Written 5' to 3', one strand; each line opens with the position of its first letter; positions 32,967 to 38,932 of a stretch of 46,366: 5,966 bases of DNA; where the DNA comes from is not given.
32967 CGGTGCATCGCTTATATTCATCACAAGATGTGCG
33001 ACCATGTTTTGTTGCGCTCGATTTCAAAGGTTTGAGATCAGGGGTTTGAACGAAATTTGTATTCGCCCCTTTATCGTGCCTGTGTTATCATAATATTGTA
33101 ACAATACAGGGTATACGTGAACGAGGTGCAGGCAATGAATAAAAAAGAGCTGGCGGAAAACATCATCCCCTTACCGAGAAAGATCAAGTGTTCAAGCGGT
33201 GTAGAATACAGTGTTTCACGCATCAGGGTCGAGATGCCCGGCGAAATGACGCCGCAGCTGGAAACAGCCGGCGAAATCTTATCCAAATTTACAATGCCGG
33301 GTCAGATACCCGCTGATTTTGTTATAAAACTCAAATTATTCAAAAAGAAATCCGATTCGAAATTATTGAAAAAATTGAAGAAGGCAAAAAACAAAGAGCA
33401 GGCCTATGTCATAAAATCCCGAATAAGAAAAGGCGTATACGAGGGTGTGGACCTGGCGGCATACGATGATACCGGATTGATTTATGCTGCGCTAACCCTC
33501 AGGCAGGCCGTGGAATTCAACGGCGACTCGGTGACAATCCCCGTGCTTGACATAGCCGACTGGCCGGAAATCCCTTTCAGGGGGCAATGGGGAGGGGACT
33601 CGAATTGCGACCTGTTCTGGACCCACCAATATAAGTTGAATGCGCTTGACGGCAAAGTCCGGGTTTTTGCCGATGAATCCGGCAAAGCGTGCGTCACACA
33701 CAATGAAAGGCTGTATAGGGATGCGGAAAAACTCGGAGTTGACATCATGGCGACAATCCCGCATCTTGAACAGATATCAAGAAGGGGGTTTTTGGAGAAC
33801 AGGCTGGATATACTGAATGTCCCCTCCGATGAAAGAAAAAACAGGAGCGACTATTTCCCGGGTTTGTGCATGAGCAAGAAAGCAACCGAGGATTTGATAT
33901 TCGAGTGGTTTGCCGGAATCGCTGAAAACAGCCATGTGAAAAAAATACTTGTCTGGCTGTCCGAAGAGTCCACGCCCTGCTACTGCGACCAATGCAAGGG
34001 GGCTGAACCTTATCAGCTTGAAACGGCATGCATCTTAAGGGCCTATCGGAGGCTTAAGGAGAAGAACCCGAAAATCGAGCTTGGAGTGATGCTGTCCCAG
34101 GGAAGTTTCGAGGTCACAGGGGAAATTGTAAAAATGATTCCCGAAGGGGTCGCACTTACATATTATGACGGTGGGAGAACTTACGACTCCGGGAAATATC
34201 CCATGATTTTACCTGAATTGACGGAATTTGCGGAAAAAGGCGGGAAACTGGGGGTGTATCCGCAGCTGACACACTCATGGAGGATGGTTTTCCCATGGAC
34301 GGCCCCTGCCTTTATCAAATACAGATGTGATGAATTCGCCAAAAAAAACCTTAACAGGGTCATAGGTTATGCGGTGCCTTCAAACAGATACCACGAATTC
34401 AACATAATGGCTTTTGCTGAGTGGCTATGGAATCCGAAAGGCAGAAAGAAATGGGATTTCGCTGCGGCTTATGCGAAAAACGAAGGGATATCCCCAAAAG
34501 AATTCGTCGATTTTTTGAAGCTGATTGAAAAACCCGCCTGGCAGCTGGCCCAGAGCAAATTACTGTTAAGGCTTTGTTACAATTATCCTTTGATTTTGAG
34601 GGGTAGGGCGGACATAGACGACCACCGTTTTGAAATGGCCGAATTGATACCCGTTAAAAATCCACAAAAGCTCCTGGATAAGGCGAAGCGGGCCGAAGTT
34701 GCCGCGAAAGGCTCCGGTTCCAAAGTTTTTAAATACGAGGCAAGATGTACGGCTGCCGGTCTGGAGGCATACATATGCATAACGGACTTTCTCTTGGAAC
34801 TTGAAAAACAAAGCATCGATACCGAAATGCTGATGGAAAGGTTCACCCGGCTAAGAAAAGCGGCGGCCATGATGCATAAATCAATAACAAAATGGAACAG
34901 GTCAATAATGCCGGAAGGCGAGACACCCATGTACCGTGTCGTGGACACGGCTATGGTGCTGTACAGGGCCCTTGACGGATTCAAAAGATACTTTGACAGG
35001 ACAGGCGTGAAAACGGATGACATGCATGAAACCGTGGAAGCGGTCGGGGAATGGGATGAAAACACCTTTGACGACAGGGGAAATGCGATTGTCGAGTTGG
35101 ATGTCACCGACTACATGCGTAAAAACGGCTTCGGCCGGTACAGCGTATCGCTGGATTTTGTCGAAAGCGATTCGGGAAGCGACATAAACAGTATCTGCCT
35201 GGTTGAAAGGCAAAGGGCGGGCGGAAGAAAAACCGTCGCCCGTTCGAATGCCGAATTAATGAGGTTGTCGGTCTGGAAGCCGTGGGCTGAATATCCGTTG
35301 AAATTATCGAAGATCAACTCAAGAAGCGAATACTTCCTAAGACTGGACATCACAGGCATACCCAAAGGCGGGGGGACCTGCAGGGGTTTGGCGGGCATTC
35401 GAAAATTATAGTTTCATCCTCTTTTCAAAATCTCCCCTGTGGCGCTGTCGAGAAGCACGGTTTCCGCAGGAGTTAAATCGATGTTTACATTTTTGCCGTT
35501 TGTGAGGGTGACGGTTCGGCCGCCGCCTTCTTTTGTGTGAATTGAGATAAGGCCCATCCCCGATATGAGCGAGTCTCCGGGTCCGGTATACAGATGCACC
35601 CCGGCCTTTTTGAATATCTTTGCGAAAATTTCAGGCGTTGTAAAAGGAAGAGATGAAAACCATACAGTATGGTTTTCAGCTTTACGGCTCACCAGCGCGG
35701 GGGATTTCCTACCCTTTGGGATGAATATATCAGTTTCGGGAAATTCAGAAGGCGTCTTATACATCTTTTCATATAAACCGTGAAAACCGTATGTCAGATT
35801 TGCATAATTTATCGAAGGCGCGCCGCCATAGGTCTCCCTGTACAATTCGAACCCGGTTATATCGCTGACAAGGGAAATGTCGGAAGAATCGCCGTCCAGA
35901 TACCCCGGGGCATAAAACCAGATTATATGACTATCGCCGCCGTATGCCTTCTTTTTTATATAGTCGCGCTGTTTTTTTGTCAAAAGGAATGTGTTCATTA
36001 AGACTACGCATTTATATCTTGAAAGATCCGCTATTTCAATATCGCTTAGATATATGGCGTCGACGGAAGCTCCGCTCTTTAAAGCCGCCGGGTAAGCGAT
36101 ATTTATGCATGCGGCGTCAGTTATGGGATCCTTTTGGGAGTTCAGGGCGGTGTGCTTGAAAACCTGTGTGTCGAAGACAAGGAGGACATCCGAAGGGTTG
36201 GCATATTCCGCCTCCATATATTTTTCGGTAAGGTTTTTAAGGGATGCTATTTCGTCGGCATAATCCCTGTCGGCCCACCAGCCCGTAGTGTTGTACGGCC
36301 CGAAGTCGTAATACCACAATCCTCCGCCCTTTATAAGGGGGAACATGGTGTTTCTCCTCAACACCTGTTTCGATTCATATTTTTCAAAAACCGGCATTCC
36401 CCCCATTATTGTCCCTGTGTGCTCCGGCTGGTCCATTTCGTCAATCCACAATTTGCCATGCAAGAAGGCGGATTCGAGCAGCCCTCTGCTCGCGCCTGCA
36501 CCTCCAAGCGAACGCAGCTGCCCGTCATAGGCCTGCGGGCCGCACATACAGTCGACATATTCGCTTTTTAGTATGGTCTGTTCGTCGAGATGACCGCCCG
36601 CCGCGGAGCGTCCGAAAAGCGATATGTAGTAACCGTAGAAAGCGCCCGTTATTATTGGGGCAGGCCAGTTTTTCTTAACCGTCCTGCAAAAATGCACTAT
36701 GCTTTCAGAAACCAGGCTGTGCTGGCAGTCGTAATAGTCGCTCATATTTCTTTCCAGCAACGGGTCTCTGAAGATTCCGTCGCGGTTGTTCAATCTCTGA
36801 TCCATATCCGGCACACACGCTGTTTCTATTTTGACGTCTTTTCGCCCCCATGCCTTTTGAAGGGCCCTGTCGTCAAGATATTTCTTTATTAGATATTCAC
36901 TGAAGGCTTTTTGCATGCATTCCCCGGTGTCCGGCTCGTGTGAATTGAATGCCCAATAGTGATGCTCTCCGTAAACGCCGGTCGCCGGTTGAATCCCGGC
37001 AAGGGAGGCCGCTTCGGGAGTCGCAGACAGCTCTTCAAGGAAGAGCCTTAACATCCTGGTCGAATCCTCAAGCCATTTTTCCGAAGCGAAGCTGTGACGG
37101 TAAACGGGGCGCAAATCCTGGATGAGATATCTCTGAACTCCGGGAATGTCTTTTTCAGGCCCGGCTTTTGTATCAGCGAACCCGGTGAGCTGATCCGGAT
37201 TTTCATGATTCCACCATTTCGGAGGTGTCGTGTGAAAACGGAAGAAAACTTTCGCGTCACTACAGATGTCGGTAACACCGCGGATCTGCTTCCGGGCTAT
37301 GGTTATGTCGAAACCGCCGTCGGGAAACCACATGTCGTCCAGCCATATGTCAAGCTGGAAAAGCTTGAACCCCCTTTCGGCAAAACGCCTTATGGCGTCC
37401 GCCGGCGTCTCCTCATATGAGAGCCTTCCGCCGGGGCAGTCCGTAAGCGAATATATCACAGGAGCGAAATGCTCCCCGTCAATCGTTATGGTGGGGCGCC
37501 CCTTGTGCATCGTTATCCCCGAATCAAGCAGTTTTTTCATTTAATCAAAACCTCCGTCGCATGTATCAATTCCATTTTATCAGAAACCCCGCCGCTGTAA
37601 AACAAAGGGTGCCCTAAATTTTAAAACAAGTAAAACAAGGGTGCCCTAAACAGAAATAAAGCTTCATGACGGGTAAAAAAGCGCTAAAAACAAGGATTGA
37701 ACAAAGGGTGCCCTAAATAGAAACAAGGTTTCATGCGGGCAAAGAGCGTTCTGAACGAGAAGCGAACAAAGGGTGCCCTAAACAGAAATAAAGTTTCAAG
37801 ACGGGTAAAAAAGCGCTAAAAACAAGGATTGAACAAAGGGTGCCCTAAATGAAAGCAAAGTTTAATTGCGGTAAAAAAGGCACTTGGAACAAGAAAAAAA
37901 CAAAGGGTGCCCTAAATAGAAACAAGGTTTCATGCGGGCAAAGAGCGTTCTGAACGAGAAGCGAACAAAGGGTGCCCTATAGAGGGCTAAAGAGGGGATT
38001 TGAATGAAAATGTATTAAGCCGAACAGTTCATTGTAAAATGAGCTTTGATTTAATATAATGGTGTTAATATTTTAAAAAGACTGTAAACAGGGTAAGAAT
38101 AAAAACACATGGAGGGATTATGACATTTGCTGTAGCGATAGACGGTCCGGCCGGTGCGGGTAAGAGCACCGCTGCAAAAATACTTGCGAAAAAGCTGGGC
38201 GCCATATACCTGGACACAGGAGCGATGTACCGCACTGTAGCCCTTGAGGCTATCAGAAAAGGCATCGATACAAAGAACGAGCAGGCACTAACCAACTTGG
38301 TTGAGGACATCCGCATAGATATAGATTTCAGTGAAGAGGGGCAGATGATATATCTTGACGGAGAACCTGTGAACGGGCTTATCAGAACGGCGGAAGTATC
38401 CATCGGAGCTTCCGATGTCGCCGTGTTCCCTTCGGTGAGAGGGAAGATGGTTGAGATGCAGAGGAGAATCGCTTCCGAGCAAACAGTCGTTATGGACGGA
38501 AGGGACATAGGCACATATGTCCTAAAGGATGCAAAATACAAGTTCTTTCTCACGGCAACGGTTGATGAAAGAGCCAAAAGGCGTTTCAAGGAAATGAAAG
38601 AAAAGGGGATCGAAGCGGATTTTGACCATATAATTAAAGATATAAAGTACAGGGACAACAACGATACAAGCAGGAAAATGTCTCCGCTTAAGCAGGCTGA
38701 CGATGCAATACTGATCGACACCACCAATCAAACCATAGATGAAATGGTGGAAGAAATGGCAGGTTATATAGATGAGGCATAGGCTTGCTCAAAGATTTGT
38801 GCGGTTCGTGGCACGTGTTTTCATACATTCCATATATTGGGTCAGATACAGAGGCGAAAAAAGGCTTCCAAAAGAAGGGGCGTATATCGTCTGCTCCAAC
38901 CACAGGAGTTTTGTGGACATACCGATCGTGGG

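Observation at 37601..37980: Higher-order tandem array of a 15-nt GC-core/A-flank motif fills the divergent GH / cmk intergenic region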

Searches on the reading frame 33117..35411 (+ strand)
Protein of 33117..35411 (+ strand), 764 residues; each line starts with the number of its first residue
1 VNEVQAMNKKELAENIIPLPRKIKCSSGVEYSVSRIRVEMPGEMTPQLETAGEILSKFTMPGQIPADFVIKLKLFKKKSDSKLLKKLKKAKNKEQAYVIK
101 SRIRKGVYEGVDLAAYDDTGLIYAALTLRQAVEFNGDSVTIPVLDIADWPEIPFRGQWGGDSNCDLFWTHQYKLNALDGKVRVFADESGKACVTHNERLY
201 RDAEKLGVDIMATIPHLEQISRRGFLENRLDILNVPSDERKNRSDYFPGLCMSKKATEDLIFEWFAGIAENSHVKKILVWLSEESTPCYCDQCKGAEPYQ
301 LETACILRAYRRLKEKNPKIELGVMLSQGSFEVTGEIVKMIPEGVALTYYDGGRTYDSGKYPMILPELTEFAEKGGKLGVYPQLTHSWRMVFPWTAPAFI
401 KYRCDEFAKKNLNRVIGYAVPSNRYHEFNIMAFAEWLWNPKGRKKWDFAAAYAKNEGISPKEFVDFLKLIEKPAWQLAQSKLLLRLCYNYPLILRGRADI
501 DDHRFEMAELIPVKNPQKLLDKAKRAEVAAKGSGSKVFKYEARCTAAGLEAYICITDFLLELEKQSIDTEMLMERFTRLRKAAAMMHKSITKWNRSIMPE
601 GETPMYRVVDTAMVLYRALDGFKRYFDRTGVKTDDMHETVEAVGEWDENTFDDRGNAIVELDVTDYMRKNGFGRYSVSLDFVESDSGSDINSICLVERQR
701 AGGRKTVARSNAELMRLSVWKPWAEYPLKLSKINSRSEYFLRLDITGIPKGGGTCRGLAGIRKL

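Call 48: search_protein_families(library=pfam, proteins=[window:33117-35411:+], max_evalue=0.00001)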
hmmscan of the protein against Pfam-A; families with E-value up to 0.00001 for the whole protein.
window:33117-35411:+ (764 aa): 1 family
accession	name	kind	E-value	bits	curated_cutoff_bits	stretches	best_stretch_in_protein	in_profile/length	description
PF02838.20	Glyco_hydro_20b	-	7.2e-06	27.2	26.1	0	15-149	3-124/124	Glycosyl hydrolase family 20, domain 2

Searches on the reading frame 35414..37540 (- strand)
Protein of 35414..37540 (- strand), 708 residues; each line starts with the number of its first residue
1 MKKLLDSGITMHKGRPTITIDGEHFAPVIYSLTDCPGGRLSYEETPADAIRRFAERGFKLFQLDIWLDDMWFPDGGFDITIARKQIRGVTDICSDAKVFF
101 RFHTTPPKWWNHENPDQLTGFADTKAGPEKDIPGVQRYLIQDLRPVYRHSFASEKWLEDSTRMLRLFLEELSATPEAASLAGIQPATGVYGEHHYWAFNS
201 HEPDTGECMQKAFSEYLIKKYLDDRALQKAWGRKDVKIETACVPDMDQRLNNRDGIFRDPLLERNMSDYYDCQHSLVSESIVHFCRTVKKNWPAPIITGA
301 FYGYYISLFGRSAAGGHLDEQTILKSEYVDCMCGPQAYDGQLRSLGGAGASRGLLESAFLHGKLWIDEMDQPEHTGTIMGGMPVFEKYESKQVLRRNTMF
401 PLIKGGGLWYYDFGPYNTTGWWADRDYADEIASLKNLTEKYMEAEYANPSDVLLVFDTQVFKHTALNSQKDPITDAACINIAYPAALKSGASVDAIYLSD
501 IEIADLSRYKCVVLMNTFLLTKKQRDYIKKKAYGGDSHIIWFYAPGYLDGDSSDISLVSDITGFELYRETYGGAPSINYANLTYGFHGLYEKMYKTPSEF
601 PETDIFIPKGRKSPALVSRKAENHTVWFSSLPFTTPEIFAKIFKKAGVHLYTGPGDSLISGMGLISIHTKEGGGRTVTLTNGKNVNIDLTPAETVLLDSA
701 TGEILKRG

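Call 16: search_protein_families(library=pfam, proteins=[window:35414-37540:-])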
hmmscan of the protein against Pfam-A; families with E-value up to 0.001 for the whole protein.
window:35414-37540:- (708 aa): 0 families

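Call 39: search_protein_families(library=ncbifam, proteins=[window:35414-37540:-], max_evalue=0.01)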
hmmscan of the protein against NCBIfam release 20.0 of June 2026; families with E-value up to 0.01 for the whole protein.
window:35414-37540:- (708 aa): 0 families

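Call 50: find_encoding_contigs(protein=window:35414-37540:-, flank=3000, max_places=10)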
Protein window:35414-37540:- (708 aa): no gene with exactly this product is on record in the collection.

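Call 66: find_homologous_proteins(query=window:35414-37540:-, max_evalue=1e-20)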
Query window:35414-37540:- (708 aa): 380 proteins with E <= 1e-20 among 8000 candidates; the best 120 are listed.
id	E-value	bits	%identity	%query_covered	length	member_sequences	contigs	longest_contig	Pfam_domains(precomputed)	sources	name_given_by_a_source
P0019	0.0e+0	1680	100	100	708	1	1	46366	-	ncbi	-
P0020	0.0e+0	1377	79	100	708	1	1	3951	-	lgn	-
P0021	0.0e+0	1092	63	100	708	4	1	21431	-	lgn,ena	-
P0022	0.0e+0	1068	62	100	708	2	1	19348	-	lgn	-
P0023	0.0e+0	1066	61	100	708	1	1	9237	-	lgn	-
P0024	0.0e+0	1065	60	100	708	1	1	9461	-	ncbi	-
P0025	0.0e+0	1060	62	100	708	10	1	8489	-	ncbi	-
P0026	0.0e+0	1059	61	100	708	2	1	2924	PF02449.22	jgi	-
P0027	0.0e+0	1059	61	100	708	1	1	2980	-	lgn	-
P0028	0.0e+0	1059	61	100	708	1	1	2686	-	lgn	-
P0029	0.0e+0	1058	59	100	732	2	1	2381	-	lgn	-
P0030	0.0e+0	1052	61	100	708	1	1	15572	-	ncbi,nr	ncbi:MAG: beta-galactosidase [Clostridiales bacterium]|nr:beta-galactosidase [Clostridiales bacteriu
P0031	0.0e+0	1050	61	100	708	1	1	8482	-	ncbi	-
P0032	0.0e+0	1046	63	95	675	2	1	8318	-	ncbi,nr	ncbi:MAG: hypothetical protein JXB33_02860, partial [Clostridia bacterium]|nr:hypothetical protein [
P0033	0.0e+0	1042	59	100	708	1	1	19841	-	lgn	-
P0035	0.0e+0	1035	59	100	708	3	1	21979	PF02449.22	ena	-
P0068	6.6e-185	634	42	99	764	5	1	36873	PF02449.22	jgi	jgi:hypothetical protein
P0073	9.0e-184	630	42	100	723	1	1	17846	PF02449.22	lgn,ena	-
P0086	1.9e-178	613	41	99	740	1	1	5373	PF02449.22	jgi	jgi:hypothetical protein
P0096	6.6e-175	601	41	99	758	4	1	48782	PF02449.22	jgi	jgi:hypothetical protein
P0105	1.0e-171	591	39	100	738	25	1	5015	PF02449.22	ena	-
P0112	1.2e-170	587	40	99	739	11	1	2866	PF02449.22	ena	-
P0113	3.3e-170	586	40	98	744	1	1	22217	PF02449.22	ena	-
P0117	7.2e-169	581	40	99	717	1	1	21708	PF02449.22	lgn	-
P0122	2.6e-168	579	41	98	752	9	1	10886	PF02449.22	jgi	jgi:hypothetical protein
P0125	1.1e-167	577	40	99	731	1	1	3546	PF02449.22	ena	-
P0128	1.7e-167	577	41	99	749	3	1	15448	PF02449.22,PF08532.17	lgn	-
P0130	2.6e-167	576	39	99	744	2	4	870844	PF02449.22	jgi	jgi:hypothetical protein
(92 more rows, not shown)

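Call 67: find_encoding_contigs(protein=P0020, flank=10000, max_places=2)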
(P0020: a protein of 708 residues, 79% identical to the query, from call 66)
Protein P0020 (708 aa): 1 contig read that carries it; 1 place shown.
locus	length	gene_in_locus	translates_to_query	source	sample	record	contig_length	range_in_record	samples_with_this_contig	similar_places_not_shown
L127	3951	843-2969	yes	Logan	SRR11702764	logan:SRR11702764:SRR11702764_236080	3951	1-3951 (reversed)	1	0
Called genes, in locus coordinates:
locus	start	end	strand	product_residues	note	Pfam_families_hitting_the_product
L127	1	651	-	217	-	?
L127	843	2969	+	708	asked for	-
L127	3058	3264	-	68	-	-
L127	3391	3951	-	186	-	?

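Call 68: find_encoding_contigs(protein=P0021, flank=10000, max_places=2)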
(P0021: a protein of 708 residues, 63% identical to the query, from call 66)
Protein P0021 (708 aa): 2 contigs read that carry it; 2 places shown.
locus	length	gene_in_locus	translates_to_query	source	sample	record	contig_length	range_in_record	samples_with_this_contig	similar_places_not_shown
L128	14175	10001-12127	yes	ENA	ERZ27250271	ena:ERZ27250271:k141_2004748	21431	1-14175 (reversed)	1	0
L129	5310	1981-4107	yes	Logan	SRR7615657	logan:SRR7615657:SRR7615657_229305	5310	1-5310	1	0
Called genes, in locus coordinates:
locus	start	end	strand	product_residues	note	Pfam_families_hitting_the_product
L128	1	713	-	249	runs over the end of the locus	PF03009:GDPD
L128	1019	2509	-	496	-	PF00370:FGGY_N, PF02782:FGGY_C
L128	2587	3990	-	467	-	PF08245:Mur_ligase_M, PF02875:Mur_ligase_C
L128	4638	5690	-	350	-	PF08240:ADH_N, PF16912:Glu_dehyd_C, PF01262:AlaDh_PNT_C (weak), PF00107:ADH_zinc_N, PF13602:ADH_zinc_N_2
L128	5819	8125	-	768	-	PF02401:LYTB, PF21710:Spt6_S1 (faint), PF00575:S1, PF23459:S1_RRP5 (weak), PF00575:S1, PF23459:S1_RRP5 (weak)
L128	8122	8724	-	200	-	PF01553:Acyltransferase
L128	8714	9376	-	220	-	PF02224:Cytidylate_kin, PF13189:Cytidylate_kin2 (faint)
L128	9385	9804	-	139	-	PF09021:HutP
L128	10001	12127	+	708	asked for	-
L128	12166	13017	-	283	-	-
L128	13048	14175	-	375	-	?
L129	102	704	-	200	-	PF01553:Acyltransferase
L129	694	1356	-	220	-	PF02224:Cytidylate_kin, PF13189:Cytidylate_kin2 (faint)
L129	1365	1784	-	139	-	PF09021:HutP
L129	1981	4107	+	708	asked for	-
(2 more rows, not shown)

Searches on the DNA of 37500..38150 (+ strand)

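Call 72: search_rna_families(source=window, start=37500, end=38150, threshold=evalue, max_evalue=1)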
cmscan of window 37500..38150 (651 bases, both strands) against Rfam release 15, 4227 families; matches with E-value up to 1: 0.
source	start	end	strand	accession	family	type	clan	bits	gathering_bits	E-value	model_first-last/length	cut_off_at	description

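Call 76: search_dna_similar(query=window:37595-37990:+, collection=plasmids, mode=distant, max_rows=8)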
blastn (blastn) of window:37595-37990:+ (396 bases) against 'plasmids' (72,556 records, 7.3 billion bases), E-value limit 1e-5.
No match.

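Call 77: search_dna_similar(query=window:37595-37990:+, collection=phages, mode=distant, max_rows=8)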
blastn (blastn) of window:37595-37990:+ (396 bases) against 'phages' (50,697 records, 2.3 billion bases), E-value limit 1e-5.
No match.

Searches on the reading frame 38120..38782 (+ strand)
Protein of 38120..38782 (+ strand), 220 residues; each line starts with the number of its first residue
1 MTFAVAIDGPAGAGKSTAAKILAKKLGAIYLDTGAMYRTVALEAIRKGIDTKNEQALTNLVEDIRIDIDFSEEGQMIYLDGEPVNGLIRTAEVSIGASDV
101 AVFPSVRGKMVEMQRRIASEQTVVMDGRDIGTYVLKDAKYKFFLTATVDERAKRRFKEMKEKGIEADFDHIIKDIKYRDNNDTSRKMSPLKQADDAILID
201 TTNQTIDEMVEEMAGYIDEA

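Call 16: search_protein_families(library=pfam, proteins=[window:38120-38782:+])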
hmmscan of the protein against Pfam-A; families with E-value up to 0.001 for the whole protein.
window:38120-38782:+ (220 aa): 7 families
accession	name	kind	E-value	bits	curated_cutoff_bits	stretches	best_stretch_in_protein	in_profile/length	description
PF02224.24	Cytidylate_kin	-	4.4e-73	245.9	26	1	5-217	1-209/211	Cytidylate kinase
PF13189.12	Cytidylate_kin2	-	2.5e-09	38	28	1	5-164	2-134/176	Cytidylate kinase-like family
PF13238.12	AAA_18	-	1.6e-06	29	29.4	1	5-158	1-111/128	AAA domain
PF13207.12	AAA_17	-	1.6e-05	25.6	27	1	9-85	2-82/136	AAA domain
PF13671.12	AAA_33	-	0.00026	21.7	27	0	8-59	5-57/143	AAA domain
PF01202.28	SKI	-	0.00042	20.9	22.1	0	12-55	2-45/159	Shikimate kinase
PF00406.28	ADK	-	0.00051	20.6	26.8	1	9-63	3-57/151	Adenylate kinase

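Call 19: find_encoding_contigs(protein=window:38120-38782:+, flank=10000, max_places=10)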
Protein window:38120-38782:+ (220 aa): 1 contig read that carries it; 1 place shown.
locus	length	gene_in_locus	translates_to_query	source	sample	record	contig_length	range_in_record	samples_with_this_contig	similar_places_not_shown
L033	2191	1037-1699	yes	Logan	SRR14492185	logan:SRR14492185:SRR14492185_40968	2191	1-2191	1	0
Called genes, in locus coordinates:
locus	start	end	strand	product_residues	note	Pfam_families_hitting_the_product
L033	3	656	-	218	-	?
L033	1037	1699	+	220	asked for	PF02224:Cytidylate_kin, PF13189:Cytidylate_kin2, PF13238:AAA_18 (faint), PF13207:AAA_17 (faint)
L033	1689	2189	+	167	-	?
